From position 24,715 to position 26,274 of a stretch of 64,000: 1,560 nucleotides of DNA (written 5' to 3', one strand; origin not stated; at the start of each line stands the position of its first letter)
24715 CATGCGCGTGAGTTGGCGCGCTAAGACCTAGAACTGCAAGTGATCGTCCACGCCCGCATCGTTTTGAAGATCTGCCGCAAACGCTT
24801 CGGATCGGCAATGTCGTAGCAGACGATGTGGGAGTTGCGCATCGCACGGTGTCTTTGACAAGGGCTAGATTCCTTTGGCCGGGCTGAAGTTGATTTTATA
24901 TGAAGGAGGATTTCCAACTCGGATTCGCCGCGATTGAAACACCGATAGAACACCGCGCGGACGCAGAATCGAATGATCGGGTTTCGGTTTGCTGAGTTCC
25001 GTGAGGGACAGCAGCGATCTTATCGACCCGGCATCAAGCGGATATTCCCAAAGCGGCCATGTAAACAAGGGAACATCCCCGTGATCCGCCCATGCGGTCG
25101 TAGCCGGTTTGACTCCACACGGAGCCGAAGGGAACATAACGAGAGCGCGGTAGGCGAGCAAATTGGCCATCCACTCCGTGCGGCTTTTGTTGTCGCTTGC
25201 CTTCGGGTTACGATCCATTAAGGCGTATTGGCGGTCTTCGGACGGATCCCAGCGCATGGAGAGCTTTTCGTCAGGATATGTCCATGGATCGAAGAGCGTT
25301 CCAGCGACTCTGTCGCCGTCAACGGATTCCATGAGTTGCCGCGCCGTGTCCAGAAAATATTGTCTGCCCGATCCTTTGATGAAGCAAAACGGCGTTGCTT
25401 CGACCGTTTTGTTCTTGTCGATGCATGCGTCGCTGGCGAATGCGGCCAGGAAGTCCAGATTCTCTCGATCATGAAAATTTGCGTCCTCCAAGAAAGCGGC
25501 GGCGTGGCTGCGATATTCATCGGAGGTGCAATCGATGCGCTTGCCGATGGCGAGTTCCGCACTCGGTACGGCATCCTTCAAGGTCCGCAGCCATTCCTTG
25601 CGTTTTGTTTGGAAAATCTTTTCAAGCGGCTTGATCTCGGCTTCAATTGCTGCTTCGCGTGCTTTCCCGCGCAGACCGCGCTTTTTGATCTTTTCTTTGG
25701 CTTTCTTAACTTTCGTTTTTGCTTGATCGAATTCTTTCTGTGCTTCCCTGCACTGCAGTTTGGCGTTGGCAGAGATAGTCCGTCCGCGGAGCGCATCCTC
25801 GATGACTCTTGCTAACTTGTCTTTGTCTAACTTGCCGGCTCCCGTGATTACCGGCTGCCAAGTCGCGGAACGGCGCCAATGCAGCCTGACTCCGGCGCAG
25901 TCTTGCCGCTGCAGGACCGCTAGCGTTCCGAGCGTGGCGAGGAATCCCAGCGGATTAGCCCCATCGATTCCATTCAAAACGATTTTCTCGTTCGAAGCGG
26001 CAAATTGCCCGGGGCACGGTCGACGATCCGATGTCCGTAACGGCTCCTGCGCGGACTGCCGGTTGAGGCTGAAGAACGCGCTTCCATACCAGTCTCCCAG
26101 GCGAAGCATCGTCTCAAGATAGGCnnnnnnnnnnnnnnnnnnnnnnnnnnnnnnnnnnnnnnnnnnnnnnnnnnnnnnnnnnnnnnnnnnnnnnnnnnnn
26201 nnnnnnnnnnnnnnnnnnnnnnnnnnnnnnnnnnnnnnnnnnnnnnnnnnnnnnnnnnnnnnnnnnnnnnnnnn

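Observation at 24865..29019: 1384-aa Cas3 (helicase plus HD) fused to a Cas8u/Csb3-like large-subunit domain, in a module with inverted gene order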

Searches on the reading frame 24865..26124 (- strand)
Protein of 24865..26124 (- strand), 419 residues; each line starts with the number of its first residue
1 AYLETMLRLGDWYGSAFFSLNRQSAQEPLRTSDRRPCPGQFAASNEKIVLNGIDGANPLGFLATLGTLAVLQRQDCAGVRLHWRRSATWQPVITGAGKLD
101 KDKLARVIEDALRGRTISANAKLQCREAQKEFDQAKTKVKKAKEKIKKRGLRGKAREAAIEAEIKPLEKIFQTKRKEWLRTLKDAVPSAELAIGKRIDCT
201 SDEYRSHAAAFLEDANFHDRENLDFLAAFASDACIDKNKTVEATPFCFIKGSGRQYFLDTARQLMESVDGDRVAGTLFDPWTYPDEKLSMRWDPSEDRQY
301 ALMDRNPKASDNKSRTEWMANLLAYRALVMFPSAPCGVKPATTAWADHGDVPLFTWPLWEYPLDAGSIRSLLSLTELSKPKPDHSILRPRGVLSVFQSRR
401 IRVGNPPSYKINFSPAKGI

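Call 12: search_protein_families(library=ncbifam, proteins=[window:24865-26124:-], max_evalue=10)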
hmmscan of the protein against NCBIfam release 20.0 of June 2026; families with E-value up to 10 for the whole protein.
window:24865-26124:- (419 aa): 2 families
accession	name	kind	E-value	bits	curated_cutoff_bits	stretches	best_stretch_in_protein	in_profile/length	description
NF049934.1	adjac_Cas3_IG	equivalog_domain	6.7e-69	232.8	65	2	176-415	68-297/299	type I-G CRISPR-associated protein, Cas3-extension family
NF005789.0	PRK07608.1-4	equivalog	0.086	11.7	589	1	254-309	224-280/430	UbiH/UbiF family hydroxylase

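Call 13: find_homologous_proteins(query=window:24865-26064:-, max_evalue=0.001)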
Query window:24865-26064:- (399 aa): 563 proteins with E <= 0.001 among 5825 candidates; the best 120 are listed.
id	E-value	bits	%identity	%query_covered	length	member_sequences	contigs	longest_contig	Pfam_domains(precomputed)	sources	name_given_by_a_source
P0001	2.2e-174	598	69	98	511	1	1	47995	-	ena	-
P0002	7.1e-134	465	54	94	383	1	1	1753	-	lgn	-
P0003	1.6e-133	463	58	93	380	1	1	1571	-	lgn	-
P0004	5.7e-132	458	56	93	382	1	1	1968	-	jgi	jgi:hypothetical protein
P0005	9.7e-132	458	57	94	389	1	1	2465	-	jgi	jgi:hypothetical protein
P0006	1.6e-131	457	57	93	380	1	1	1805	-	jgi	-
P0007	2.4e-131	456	57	93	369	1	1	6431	-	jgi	jgi:hypothetical protein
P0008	2.9e-131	456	56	94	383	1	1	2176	-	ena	-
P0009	3.3e-131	456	56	94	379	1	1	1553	-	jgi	jgi:hypothetical protein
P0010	3.4e-131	456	54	94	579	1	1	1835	-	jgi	jgi:hypothetical protein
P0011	8.8e-131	454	56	94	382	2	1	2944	-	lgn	-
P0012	2.3e-130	453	55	94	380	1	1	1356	-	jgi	jgi:hypothetical protein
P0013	5.0e-130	452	55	93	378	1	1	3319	-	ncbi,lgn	-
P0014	7.8e-130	451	54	93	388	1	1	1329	-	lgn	-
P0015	9.6e-130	451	57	93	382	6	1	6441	-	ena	-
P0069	1.4e-121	424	52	94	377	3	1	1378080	-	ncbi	-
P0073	4.8e-121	422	52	93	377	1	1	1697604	-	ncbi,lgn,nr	ncbi:MAG: hypothetical protein KatS3mg076_0074 [Candidatus Binatia bacterium]|nr:MAG: hypothetical p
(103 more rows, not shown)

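Call 15: find_encoding_contigs(protein=P0001, flank=10000, max_places=3)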
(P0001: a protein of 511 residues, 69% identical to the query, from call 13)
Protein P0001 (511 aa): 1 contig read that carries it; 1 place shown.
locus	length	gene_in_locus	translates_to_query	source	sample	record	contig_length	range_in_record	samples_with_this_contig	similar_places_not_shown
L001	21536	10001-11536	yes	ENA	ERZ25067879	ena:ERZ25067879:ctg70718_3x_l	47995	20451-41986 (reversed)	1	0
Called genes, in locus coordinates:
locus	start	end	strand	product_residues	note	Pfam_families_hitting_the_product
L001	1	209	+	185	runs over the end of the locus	-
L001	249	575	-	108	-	-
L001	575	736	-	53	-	PF27839:FxSxx-COOH (weak)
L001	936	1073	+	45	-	-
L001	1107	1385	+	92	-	-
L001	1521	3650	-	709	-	PF07669:Eco57I, PF17728:BsuBI_PstI_RE_N, PF06616:BsuBI_PstI_RE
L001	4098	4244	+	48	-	-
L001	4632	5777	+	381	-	PF09617:Cas_GSU0053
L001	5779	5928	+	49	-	-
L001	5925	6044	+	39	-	-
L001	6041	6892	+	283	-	-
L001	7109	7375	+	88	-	-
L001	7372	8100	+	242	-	PF04851:ResIII (faint)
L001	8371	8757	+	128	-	PF22590:Cas3-like_C_2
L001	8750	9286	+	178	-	-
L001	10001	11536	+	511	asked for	-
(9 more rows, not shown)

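Call 16: find_encoding_contigs(protein=P0073, flank=10000, max_places=2)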
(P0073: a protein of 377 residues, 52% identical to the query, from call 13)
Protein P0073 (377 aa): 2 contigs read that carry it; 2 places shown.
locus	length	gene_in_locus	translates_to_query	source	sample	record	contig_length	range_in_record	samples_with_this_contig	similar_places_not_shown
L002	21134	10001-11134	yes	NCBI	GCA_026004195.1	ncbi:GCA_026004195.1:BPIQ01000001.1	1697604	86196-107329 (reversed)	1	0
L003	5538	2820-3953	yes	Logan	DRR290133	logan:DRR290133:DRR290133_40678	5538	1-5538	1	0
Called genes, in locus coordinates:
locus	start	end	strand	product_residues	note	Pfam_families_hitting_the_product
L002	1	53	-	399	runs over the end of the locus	PF00146:NADHdh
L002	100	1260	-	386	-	PF00346:Complex1_49kDa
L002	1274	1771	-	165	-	PF00329:Complex1_30kDa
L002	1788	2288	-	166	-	PF01058:Oxidored_q6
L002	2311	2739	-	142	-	PF00507:Oxidored_q4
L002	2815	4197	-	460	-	-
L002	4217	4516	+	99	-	PF09617:Cas_GSU0053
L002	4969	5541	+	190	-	PF09609:Cas_GSU0054 (weak)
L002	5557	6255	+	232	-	-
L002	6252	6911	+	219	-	-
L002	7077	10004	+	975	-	PF22590:Cas3-like_C_2, PF18019:Cas3_HD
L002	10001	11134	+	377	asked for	-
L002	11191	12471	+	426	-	PF13173:AAA_14, PF13635:DUF4143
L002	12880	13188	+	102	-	PF09827:CRISPR_Cas2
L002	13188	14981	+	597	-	PF01930:Cas_Cas4, PF12705:PDDEXK_1, PF01867:Cas_Cas1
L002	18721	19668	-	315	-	PF09903:DUF2130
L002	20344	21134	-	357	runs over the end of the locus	PF05598:DUF772, PF01609:DDE_Tnp_1, PF13751:DDE_Tnp_1_6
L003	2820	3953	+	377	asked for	-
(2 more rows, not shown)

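Call 17: find_encoding_contigs(protein=P0069, flank=10000, max_places=2)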
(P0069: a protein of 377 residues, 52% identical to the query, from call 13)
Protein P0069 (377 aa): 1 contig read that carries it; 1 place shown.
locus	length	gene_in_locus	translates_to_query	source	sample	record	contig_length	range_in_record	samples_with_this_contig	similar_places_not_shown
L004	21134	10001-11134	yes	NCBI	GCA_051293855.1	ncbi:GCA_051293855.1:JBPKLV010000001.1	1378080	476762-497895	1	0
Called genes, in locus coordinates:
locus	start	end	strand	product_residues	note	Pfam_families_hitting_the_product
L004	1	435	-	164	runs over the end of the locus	PF01327:Pep_deformylase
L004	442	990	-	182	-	PF13291:ACT_4 (faint), PF13740:ACT_6, PF22629:ACT_AHAS_ss (faint), PF01842:ACT, PF13740:ACT_6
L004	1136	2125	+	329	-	PF13280:WYL, PF25583:WCX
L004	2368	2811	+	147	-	-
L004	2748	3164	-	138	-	-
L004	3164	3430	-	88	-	-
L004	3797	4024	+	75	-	-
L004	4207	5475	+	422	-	PF09617:Cas_GSU0053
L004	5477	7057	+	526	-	PF09609:Cas_GSU0054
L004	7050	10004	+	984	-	PF22590:Cas3-like_C_2, PF18019:Cas3_HD (weak)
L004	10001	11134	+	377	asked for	-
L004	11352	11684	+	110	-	PF01909:NTP_transf_2, PF18765:Polbeta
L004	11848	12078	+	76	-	-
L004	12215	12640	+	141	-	-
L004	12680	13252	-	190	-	PF05685:Uma2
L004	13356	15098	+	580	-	PF01930:Cas_Cas4, PF12705:PDDEXK_1 (weak), PF01867:Cas_Cas1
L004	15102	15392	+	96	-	PF09827:CRISPR_Cas2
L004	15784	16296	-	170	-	-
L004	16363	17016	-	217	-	-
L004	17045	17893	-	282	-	-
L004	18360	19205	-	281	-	-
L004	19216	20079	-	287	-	-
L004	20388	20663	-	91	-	-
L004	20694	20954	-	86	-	-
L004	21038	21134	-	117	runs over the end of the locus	-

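Call 39: predict_structure(alignment_id=A2)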
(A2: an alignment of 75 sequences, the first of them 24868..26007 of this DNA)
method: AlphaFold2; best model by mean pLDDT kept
length: 380 residues; sequences in the alignment: 75
mean_pLDDT: 85.3   pTM: 0.87
mean pLDDT of the five models: 85.3, 83.3, 80.9, 80.9, 71.8
residues with pLDDT >= 90: 192; 70-90: 129; 50-70: 47; < 50: 12
segments of 3 or more residues with pLDDT < 50: 1-4, 260-262, 378-380
pLDDT, mean of each block of 10 residues (from residue 1): 65 92 96 88 94 93 95 93 95 96 96 95 97 94 91 81 89 75 87 89 76 63 88 95 79 59 59 77 92 87 84 88 94 92 91 90 71 55
secondary structure, 60 per line:
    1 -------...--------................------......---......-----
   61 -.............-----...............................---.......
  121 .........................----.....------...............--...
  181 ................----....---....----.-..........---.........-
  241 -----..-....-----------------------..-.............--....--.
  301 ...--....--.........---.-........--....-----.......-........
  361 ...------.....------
elements in order: E8-10 H19-34 E41-46 E50-55 H62-74 H80-110 H114-145 H150-154 H162-175 H178-190 E191-196 E201-204 E208-211 H218-227 H231-239 E249-252 H279-291 E294-297 E300-303 E306-309 E312-320 H326-333 H336-339 H345-351 E353-363 E370-374

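Call 51: fold_search(model_id=the predicted structure, library=pdb)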
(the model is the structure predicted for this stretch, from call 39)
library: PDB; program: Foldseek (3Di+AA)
matches with E <= 10: 243; with E <= 0.001: 0
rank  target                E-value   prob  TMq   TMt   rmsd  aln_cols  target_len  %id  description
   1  7mwq_B                7.5e-02  0.51  0.15  0.23  18.4       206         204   14  Structure of De Novo designed beta sheet heterodimer LHD29A53/B53 (released 2022-01-19)
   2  6qpq_C                1.8e-01  0.57  0.15  0.14  18.2       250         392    8  The structure of the cohesin head module elucidates the mechanism of ring opening (released 2020-02-05)
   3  7mwq_A                2.3e-01  0.25  0.14  0.22  18.8       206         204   13  Structure of De Novo designed beta sheet heterodimer LHD29A53/B53 (released 2022-01-19)
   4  8tsh_K                3.1e-01  0.44  0.12  0.16  11.8       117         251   13  S. thermodepolymerans KpsMT(E151Q)-KpsE in complex with ATP (released 2024-04-17)
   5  6qpq_A                3.5e-01  0.12  0.11  0.11  19.3       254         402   10  The structure of the cohesin head module elucidates the mechanism of ring opening (released 2020-02-05)
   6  8tsh_J                7.2e-01  0.16  0.09  0.12  13.4       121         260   15  S. thermodepolymerans KpsMT(E151Q)-KpsE in complex with ATP (released 2024-04-17)
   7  8tsh_E                8.4e-01  0.21  0.11  0.15  11.7       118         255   12  S. thermodepolymerans KpsMT(E151Q)-KpsE in complex with ATP (released 2024-04-17)
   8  6z1p_As               8.4e-01  0.16  0.13  0.18  15.1       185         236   12  Structure of the mitochondrial ribosome from Tetrahymena thermophila (released 2020-06-24)
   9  7rzh_A                1.0e+00  0.06  0.10  0.05  19.0       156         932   12  Insulin Degrading Enzyme O/O (released 2022-08-31)
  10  8tsh_G                1.1e+00  0.66  0.14  0.20  10.8       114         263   11  S. thermodepolymerans KpsMT(E151Q)-KpsE in complex with ATP (released 2024-04-17)
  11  8foe_A                1.1e+00  0.04  0.12  0.12  19.1       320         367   10  Cryo-EM structure of S. cerevisiae DNA polymerase alpha-primase complex bound to a template DNA (released 2023-05-31)
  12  8tsh_H                1.2e+00  0.44  0.14  0.20  11.7       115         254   16  S. thermodepolymerans KpsMT(E151Q)-KpsE in complex with ATP (released 2024-04-17)
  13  8d3f                  1.3e+00  0.07  0.16  0.11  22.0       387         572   10  Crystal structure of human STAT1 in complex with the repeat region from Toxoplasma protein TgIST (released 2022-07-06)
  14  5j4z_AA               1.4e+00  0.10  0.12  0.11  19.0       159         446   11  Architecture of tight respirasome (released 2016-09-21)
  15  9p6i_A                1.5e+00  0.47  0.15  0.29  10.0       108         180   14  Crystal Structure of the Histidine Kinase VC2136 from Vibrio cholerae serotype O1 (released 2025-08-20)
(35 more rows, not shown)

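Call 60: search_solved_structures(query=A2, max_evalue=10)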
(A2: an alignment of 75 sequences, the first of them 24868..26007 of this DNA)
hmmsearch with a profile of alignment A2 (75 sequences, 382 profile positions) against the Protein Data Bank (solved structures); distinct sequences matched with E-value up to 10: 10.
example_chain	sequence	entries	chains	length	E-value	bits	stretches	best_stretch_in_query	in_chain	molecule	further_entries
4o94_A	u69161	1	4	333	0.13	14.2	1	94-159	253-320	TRAP dicarboxylate transporter DctP subunit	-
3vp9_A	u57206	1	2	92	0.32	13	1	63-136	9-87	General transcriptional corepressor TUP1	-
4zfh_A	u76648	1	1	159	0.34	12.8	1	15-55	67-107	Artificial ankyrin repeat protein_Ank(GAG)1D4 mutant -Y56A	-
4hll_A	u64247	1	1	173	0.78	11.7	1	16-55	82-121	Ankyrin(GAG)1D4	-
4v8p_BT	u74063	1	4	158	1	11.3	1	24-131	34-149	RPL24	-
5gik_A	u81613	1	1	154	1.1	11.2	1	15-55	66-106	Artificial ankyrin repeat protein_Ank(GAG)1D4 mutant -S45Y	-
1ya9_A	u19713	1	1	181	1.7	10.6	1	40-147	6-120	Apolipoprotein E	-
3j79_5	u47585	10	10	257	2.9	9.8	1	64-147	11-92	60S ribosomal protein uL30 | 60S ribosomal protein L7, putative | 60S ribosomal protein L7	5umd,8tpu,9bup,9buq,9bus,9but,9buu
6n2y_b2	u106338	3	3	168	4.8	9.1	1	44-153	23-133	ATP synthase subunit b | Bacillus PS3 ATP synthase subunit b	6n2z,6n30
9jc1_A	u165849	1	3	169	5.4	8.9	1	44-152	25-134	ATP synthase subunit b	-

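Call 66: find_related_loci(query=A2, collection=genome_contigs, flank=9000)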
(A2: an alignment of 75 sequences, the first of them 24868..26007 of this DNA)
Query A2 (380 aa) in genome_contigs; peptide patterns used: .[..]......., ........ (x = any residue, [..] = any of these).
147 stretches matched a pattern; 116 encode a relative of the query (tblastn E <= 1e-3); the best 80 are kept; 80 distinct loci.
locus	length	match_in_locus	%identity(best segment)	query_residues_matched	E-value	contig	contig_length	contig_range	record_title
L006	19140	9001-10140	76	1-380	0e+0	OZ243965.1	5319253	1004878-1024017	MAG: Bryobacterales bacterium isolate d9fe4927-0271-4d34-8a35-7101854e6c69 genome assembly, chromosome: 1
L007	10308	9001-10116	54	9-380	4e-134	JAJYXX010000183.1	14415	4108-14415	MAG: Chloroflexi bacterium isolate FK3.bin76 NODE_8416_length_14415_cov_5.290104, whole genome shotgun sequence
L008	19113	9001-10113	57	7-377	8e-134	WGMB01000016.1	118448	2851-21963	MAG: Acidobacteria bacterium isolate RI_231 c_000000189036, whole genome shotgun sequence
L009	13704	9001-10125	52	4-380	1e-128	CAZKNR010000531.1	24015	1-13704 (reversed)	MAG TPA_asm: uncultured Acidobacteriota bacterium isolate binchicken_co165_16 genome assembly, contig: k141_2356782, who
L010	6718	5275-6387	53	11-380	2e-126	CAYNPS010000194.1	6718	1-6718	MAG TPA_asm: uncultured Terriglobales bacterium isolate SRP272529_co1_157 genome assembly, contig: NODE_22356_length_671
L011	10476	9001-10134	51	6-380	3e-126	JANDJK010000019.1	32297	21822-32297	MAG: Nitrospira sp. isolate QZM_B4_2_Bin429 NODE_19_length_32297_cov_1.563662, whole genome shotgun sequence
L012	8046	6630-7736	52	8-380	2e-121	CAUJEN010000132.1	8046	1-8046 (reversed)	MAG: Candidatus Eremiobacteraeota bacterium isolate KLAP168 genome assembly, contig: KLAP168_579301, whole genome shotgu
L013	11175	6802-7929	51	6-380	3e-120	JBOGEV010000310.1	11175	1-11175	MAG: Acidimicrobiia bacterium isolate M3-S_maxbin2.bin.341 k127_2952911, whole genome shotgun sequence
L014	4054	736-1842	48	11-380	5e-120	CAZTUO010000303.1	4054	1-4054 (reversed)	MAG TPA_asm: uncultured Nitrospira sp. isolate binchicken_co30_85 genome assembly, contig: NODE_11321_length_4054_cov_11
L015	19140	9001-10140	51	8-380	1e-117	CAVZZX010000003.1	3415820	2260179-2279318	MAG: uncultured Gammaproteobacteria bacterium isolate MFD01721.bin.1.315 genome assembly, contig: contig_3809, whole gen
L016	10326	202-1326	52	4-380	5e-117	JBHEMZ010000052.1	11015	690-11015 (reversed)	MAG: Gaiellaceae bacterium isolate S4_bin.24.orig S4_k141_616712, whole genome shotgun sequence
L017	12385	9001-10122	50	8-380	4e-117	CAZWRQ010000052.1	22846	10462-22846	MAG TPA_asm: uncultured Holophagales bacterium isolate binchicken_co269_231 genome assembly, contig: NODE_2000_length_22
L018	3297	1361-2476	51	11-380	4e-120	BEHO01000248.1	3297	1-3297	Bacterium HR12 DNA, contig: NODE_7972_248, isolate: HRbin12, whole genome shotgun sequence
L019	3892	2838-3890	50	13-364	5e-117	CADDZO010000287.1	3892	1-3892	unidentified bacterium isolate 18 genome assembly, contig: NODE_19938_length_3892_cov_24.033201, whole genome shotgun se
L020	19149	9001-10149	52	6-380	1e-114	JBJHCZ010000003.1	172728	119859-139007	MAG: Chromatiales bacterium isolate SF2967_J5348.maxbin.010 NODE_84_length_172728_cov_8.629469, whole genome shotgun seq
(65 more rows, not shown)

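Call 75: search_protein_families(library=padloc, proteins=[window:24865-26007:-, P0069], max_evalue=0.01)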
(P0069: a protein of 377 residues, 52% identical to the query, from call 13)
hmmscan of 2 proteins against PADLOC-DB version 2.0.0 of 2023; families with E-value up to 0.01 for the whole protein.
window:24865-26007:- (380 aa): 1 family
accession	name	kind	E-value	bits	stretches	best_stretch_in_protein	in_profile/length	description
PDLC01514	Cas8g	-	1.9e-74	248.9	2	141-377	63-283/287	CAS-I-U; effector_LS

P0069 (377 aa): 1 family
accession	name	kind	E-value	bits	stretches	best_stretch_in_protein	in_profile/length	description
PDLC01514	Cas8g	-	2.7e-75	251.6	2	136-368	62-281/287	CAS-I-U; effector_LS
